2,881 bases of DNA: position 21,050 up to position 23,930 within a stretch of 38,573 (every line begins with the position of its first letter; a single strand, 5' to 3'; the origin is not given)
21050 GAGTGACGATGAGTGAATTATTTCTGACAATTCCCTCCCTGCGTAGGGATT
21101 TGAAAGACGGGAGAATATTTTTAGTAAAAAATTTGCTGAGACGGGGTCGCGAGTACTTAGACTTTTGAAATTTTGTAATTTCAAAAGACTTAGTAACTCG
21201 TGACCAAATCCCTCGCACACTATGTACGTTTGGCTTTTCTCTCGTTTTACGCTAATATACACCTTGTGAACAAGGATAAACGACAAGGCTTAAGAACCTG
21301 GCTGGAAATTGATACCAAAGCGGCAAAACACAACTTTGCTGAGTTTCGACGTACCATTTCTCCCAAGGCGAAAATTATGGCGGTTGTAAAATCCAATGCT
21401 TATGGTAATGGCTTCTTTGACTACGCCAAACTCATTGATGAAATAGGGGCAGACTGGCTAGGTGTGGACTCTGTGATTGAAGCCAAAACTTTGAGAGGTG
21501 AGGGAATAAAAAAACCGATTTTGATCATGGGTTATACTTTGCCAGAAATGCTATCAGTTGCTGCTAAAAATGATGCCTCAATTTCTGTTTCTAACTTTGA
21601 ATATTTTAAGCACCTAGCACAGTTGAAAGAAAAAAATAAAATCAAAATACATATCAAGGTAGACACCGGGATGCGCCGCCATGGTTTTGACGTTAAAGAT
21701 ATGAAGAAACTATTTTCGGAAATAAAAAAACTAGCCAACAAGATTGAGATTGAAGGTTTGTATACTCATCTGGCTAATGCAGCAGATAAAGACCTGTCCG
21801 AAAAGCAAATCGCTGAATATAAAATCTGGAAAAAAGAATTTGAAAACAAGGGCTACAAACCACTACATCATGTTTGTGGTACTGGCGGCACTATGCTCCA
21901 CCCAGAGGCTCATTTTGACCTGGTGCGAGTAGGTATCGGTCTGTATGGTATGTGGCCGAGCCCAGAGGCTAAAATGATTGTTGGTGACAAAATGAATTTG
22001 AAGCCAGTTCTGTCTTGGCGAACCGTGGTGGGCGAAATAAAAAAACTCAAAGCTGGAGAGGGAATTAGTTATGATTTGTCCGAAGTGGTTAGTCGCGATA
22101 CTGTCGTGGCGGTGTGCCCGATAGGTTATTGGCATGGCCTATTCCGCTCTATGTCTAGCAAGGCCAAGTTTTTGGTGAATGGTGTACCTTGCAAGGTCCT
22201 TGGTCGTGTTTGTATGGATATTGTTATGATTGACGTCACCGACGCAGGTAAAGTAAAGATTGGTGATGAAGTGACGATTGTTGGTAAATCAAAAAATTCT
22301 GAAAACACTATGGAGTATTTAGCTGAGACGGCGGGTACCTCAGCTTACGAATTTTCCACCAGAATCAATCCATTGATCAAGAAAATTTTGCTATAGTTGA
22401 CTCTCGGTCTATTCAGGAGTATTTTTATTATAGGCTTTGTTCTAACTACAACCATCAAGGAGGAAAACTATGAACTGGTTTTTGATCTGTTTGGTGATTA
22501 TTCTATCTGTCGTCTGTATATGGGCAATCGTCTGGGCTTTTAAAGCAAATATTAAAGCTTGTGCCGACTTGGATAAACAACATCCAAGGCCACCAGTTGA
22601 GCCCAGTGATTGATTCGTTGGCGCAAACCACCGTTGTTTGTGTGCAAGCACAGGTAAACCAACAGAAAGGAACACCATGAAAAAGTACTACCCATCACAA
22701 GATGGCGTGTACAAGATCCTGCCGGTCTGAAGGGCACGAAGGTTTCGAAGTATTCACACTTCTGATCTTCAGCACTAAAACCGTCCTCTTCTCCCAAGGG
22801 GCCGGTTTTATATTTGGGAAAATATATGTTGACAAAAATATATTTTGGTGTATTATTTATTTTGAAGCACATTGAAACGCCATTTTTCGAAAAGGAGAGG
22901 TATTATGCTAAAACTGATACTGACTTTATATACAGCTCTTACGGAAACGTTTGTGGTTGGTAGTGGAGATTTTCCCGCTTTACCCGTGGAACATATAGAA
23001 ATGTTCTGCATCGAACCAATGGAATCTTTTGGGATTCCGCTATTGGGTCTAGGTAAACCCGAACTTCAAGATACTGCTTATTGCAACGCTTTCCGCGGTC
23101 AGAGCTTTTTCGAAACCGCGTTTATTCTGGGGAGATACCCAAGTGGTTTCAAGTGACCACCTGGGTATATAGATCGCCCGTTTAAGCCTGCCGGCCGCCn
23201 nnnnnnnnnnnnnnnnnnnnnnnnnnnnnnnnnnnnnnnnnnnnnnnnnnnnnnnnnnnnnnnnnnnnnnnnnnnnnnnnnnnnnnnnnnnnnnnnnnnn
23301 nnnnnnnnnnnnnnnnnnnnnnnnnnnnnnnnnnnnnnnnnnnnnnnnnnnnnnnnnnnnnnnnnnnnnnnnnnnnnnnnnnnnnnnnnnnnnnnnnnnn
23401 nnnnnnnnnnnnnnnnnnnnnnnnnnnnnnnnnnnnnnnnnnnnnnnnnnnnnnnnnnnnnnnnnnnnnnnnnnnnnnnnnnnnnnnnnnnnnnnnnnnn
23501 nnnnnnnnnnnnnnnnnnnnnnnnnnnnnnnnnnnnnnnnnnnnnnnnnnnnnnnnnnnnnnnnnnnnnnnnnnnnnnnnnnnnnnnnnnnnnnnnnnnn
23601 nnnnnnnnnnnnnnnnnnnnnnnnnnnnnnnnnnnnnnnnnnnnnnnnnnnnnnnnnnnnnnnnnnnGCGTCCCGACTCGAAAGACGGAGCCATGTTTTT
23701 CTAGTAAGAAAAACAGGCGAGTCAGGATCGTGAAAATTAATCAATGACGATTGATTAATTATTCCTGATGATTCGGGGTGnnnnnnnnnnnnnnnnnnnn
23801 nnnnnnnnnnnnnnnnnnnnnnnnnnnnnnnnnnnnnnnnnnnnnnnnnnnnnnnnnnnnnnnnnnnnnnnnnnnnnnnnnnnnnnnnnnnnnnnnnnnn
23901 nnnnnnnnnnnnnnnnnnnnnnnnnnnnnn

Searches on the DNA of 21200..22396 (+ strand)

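Call 60: search_with_rna_model(model_id=R1, sources=[L152, L153, L154, L155, L156, L157, L158, L159, L160, L161, L162, L163, L164, L165, L166, L167, L168, L169, L170, L171, L172, L173, L174, L175, L176, L177, L178, L179, L180, L181, L182, L183, L184, L185, L186, L187, L188, L189, L190, L191, L192, L193, L194, L195, L196, L197, L198, L199, L200, L201, L202, L203, L204, L205, L206, L207, L208, L209, L210, L211, L212, L213, L214, L215, L216, L217, L218, L219, L220, L221, L222, L223, L224, L225, L226, L227, L228, L229, L230, L231], max_evalue=0.01)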
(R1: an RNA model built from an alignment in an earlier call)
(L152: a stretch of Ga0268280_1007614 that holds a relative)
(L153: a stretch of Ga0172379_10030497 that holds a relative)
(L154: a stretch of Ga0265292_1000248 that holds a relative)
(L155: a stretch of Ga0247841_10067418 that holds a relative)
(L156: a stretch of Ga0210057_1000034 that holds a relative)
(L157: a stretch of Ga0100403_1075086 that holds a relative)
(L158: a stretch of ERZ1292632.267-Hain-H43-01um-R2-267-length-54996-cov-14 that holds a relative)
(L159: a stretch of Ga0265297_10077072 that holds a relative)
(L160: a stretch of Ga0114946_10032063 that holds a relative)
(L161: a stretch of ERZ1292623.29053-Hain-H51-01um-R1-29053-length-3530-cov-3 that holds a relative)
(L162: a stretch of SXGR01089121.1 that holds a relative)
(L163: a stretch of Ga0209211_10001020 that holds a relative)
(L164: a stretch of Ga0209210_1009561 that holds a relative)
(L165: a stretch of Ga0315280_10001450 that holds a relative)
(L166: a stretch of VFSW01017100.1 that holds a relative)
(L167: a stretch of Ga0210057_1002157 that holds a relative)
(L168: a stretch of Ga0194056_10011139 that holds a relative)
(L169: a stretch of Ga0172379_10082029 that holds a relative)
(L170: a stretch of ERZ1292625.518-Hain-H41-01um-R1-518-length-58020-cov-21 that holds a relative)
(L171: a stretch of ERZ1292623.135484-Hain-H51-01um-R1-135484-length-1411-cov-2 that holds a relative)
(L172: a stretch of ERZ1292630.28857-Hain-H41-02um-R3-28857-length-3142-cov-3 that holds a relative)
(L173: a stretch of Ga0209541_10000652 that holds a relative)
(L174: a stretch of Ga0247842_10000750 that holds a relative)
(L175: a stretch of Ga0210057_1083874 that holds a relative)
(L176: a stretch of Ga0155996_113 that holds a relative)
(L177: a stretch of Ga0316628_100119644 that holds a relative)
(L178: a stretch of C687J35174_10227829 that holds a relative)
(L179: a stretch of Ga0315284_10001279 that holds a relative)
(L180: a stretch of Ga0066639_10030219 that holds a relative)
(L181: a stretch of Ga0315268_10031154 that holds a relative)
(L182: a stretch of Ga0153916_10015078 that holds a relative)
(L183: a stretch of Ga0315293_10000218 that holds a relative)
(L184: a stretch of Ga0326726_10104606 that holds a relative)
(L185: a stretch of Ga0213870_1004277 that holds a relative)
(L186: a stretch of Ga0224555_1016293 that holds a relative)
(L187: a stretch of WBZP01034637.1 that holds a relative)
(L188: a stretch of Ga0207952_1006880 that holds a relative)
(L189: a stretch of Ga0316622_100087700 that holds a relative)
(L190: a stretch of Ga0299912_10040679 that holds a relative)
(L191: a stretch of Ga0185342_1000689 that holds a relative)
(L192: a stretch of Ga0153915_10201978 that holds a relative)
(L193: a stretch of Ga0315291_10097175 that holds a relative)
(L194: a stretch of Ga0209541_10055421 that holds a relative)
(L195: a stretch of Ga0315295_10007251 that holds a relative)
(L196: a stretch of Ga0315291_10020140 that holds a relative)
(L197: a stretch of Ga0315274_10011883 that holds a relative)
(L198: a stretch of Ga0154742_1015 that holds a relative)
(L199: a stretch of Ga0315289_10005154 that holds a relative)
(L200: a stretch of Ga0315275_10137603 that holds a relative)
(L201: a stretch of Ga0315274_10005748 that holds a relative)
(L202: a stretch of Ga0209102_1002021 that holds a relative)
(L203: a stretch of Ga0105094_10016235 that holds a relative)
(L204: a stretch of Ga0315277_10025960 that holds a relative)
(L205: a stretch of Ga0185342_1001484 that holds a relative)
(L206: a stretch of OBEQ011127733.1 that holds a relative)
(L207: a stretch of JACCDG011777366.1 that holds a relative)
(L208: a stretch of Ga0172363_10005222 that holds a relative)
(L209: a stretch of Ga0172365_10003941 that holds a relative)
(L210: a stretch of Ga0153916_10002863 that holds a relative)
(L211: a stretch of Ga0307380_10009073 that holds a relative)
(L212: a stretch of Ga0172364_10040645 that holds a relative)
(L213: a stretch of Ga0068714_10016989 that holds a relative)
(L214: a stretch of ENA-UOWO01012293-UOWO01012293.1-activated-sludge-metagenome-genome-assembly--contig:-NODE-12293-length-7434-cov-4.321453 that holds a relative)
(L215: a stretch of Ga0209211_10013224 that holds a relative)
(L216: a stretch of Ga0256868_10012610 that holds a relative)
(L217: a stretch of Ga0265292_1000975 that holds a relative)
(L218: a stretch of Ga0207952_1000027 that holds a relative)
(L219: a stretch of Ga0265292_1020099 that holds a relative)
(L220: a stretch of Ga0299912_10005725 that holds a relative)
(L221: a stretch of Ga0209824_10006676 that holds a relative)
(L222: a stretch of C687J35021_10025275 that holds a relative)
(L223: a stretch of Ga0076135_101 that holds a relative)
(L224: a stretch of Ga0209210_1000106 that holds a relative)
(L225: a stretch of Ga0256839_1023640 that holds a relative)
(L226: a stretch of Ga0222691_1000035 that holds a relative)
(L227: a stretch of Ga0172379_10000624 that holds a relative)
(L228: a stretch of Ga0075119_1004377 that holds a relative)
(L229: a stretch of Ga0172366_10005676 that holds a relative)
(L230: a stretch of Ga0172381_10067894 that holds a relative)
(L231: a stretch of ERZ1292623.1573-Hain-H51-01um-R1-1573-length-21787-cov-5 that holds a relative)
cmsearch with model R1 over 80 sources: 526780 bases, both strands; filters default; matches with E-value up to 0.01: 7.
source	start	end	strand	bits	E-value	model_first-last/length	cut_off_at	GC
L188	2606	2694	-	57.3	2.1e-15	1-114/114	no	0.62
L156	4298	4411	-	51.3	1.9e-13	1-114/114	no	0.5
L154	9743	9843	+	45.1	1.9e-11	1-114/114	no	0.3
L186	1987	2079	+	44.5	2.9e-11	1-114/114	no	0.65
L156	8853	8948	-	39.8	1e-09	1-114/114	no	0.65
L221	4088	4150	+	28.9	3.4e-06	16-103/114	no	0.56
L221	3852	3983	+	20.5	0.0018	5-111/114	no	0.52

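Call 73: search_rna_families(sources=[L162, L230, L154, L223], threshold=evalue, max_evalue=1)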
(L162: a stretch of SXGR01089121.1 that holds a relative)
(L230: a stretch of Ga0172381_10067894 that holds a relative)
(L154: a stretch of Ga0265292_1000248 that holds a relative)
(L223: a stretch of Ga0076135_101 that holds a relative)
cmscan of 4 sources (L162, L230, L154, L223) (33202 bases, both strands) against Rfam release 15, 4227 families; matches with E-value up to 1: 20.
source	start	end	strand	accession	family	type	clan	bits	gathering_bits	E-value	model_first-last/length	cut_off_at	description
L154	10405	10475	+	RF00005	tRNA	Gene; tRNA;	CL00001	64.4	29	5.7e-12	1-71/71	no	tRNA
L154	4839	4922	-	RF00005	tRNA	Gene; tRNA;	CL00001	62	29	2.6e-11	1-71/71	no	tRNA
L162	6665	6736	-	RF00005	tRNA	Gene; tRNA;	CL00001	61.5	29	3.6e-11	1-71/71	no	tRNA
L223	6161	6231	+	RF00005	tRNA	Gene; tRNA;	CL00001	61.5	29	3.6e-11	1-71/71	no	tRNA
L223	3602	3684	+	RF00005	tRNA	Gene; tRNA;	CL00001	60.1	29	8.5e-11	1-71/71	no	tRNA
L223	8593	8666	+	RF00005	tRNA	Gene; tRNA;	CL00001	59.5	29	1.3e-10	1-71/71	no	tRNA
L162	1769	1840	+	RF00005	tRNA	Gene; tRNA;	CL00001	57.3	29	5.1e-10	1-71/71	no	tRNA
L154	10832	10903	+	RF00005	tRNA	Gene; tRNA;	CL00001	57.3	29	5e-10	1-71/71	no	tRNA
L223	7451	7532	+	RF00005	tRNA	Gene; tRNA;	CL00001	56.7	29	7.6e-10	1-71/71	no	tRNA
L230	1241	1322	+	RF00005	tRNA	Gene; tRNA;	CL00001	53.7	29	4.9e-09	1-71/71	no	tRNA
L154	7540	7648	+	RF00558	L20_leader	Cis-reg; leader;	-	30.7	58.7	0.025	1-127/127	no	Ribosomal protein L20 leader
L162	1440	1510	-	RF00538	snoCD11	Gene; snRNA; snoRNA; CD-box;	-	29.1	60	0.098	1-75/75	no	Small nucleolar RNA CD11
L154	10715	10799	+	RF04339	Plastid-psbJ-3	Cis-reg;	CL00152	28.9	61.7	0.67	1-125/125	no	Plastid-psbJ-3 3UTR RNA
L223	8641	8744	+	RF01770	rimP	Cis-reg; leader;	-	28.3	47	0.93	1-102/102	no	Gammaprotebacteria rimP leader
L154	3271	3369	+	RF00506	Thr_leader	Cis-reg; leader;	-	26.2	55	0.57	1-118/118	no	Threonine operon leader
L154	3296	3363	+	RF02236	asX2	Gene; sRNA;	-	25.9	70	0.4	1-87/87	no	Xanthomonas sRNA asX2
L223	6216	6293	-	RF00915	mir-760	Gene; miRNA;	-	25.3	98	0.23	1-80/80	no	mir-760 microRNA precursor family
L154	4788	4849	-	RF03812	mir-BART19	Gene; miRNA;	-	24.6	100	0.79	1-93/93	no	mir-BART19 microRNA precursor family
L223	7451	7533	-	RF04354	Plastid-ycf2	Cis-reg;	-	24.5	65.7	0.61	1-75/75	no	Plastid-ycf2 5UTR RNA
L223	6161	6230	+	RF01684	mascRNA-menRNA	Gene;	-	24.2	42.5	0.82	1-56/56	no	MALAT1-associated small cytoplasmic RNA/MEN beta RNA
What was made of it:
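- On Any Rfam 15 family: Nothing covers them at E up to 1 in loci with the other cores (call 73).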

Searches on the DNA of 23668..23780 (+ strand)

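Call 85: search_dna_similar(query=window:23668-23780:+, collection=phages, mode=distant, max_evalue=0.01, max_rows=10)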
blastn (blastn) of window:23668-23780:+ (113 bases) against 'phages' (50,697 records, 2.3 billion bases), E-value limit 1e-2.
No match.

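Call 86: search_dna_similar(query=window:23668-23780:+, collection=plasmids, mode=distant, max_evalue=0.01, max_rows=10)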
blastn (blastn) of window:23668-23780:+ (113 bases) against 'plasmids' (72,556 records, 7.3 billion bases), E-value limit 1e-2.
No match.
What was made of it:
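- Tried and rejected: blastn of a unit against phage and plasmid collections gave no match (calls 85, 86).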
